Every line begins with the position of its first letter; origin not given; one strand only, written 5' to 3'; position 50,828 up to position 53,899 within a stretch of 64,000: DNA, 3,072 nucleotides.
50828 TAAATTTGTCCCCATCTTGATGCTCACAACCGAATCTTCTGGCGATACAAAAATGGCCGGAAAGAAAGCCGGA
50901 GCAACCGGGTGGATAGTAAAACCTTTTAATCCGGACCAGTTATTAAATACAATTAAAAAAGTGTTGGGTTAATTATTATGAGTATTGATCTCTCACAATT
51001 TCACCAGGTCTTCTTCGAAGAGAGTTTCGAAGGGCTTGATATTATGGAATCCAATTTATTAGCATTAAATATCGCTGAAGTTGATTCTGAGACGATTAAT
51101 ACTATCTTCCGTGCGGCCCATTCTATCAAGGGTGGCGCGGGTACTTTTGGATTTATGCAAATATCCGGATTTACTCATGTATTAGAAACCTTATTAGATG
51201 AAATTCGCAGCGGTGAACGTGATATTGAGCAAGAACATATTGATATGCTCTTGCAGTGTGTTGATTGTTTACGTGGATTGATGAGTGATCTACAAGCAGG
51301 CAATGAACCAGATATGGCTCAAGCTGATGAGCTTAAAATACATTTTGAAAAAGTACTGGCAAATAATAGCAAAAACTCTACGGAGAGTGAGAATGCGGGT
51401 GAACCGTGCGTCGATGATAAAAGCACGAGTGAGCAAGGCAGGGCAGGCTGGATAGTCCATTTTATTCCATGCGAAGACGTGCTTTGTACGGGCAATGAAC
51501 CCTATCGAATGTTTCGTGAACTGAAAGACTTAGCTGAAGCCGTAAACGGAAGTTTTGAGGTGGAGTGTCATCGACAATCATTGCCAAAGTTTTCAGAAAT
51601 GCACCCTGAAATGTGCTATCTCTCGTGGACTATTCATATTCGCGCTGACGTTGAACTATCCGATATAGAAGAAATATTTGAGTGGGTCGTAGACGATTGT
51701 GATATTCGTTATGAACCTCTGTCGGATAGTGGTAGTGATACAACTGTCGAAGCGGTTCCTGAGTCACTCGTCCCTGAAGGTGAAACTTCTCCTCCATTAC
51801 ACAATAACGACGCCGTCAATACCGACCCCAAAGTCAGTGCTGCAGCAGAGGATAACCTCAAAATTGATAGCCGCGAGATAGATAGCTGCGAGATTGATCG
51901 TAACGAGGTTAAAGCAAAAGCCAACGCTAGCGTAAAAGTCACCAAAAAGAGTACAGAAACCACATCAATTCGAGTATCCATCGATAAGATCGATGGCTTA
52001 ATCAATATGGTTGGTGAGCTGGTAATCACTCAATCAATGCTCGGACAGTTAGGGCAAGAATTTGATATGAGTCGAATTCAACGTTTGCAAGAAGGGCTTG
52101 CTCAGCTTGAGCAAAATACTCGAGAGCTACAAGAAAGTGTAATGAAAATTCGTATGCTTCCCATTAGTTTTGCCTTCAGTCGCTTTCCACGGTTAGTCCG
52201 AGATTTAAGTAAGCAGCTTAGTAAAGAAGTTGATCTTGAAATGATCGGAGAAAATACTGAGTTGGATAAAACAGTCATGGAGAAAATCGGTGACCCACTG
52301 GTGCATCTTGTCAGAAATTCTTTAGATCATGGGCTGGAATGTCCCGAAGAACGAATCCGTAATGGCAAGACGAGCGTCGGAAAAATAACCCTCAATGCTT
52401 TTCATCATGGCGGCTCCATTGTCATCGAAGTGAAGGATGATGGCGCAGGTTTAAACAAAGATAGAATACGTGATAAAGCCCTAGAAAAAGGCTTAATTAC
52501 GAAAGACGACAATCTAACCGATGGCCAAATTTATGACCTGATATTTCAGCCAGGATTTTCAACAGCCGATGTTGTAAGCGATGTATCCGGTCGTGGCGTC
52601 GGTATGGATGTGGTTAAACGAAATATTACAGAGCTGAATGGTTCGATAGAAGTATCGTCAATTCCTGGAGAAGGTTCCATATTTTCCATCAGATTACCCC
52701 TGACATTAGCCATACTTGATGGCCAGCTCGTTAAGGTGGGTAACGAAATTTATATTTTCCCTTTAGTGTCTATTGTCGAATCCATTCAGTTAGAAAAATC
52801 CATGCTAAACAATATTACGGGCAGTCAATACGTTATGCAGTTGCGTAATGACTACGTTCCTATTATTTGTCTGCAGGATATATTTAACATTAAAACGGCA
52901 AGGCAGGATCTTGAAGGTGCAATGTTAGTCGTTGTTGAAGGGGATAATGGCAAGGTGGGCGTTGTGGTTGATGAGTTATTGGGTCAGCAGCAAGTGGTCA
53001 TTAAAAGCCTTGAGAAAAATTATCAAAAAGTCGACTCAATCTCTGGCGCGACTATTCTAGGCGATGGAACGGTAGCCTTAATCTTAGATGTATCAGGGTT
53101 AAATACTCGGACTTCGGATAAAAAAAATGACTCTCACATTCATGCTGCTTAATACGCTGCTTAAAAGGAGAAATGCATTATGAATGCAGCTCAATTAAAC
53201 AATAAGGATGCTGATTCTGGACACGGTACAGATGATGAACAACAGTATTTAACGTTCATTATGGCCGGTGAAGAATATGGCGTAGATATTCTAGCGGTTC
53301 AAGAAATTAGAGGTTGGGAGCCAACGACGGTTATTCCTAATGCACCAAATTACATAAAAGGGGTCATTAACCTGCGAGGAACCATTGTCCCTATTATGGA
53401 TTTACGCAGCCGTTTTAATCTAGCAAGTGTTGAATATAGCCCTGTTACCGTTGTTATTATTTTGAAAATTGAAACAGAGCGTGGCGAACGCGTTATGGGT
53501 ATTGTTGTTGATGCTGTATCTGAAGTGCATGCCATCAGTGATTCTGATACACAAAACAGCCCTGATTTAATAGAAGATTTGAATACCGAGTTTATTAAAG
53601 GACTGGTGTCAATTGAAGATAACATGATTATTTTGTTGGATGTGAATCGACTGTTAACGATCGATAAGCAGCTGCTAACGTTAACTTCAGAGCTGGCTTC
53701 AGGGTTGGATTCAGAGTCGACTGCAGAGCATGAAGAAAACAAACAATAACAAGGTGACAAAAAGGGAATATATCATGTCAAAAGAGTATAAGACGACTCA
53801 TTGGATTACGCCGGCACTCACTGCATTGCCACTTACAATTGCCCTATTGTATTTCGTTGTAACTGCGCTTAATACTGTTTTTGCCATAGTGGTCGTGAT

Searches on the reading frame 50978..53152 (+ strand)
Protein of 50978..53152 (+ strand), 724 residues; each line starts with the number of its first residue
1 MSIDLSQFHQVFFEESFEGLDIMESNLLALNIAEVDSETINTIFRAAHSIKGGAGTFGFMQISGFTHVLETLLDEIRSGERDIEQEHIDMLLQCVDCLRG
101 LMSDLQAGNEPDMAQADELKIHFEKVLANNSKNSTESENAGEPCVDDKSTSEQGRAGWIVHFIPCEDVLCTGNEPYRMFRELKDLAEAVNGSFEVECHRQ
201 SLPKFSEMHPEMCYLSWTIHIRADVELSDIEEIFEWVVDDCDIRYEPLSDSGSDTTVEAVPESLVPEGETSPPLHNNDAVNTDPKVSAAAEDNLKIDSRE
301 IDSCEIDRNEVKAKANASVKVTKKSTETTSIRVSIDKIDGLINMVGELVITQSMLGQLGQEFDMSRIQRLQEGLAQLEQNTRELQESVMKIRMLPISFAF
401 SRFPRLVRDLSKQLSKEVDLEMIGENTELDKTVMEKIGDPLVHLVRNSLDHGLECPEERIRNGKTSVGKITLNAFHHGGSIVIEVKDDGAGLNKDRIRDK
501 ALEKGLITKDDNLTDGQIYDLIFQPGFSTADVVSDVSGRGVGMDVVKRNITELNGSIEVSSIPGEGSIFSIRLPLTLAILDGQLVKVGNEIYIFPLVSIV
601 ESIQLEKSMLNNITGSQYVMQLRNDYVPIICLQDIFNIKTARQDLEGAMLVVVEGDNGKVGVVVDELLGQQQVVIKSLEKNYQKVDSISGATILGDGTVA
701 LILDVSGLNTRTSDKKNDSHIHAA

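Call 60: search_protein_families(library=pfam, proteins=[window:50978-53152:+], max_evalue=0.00001)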
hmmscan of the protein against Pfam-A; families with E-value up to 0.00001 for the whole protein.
window:50978-53152:+ (724 aa): 4 families
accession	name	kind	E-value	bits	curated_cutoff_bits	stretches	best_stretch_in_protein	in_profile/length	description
PF01584.24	CheW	-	9.9e-28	96.9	23.5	1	584-708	4-133/138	CheW-like domain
PF02895.20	H-kinase_dim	-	1.1e-20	74.3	23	1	329-391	2-68/68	Signal transducing histidine kinase, homodimeric domain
PF02518.31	HATPase_c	-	7.6e-18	65.4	26.4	1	440-576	5-110/111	Histidine kinase-, DNA gyrase B-, and HSP90-like ATPase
PF01627.28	Hpt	-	2.4e-17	63.4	24.6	1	8-104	2-80/84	Hpt domain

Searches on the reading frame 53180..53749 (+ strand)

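Call 60: search_protein_families(library=pfam, proteins=[window:53180-53749:+], max_evalue=0.00001)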
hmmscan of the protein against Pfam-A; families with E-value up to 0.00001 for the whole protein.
window:53180-53749:+ (189 aa): 1 family
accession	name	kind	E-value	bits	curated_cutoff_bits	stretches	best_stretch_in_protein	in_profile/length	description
PF01584.24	CheW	-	9e-37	126.2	23.5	1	22-160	1-135/138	CheW-like domain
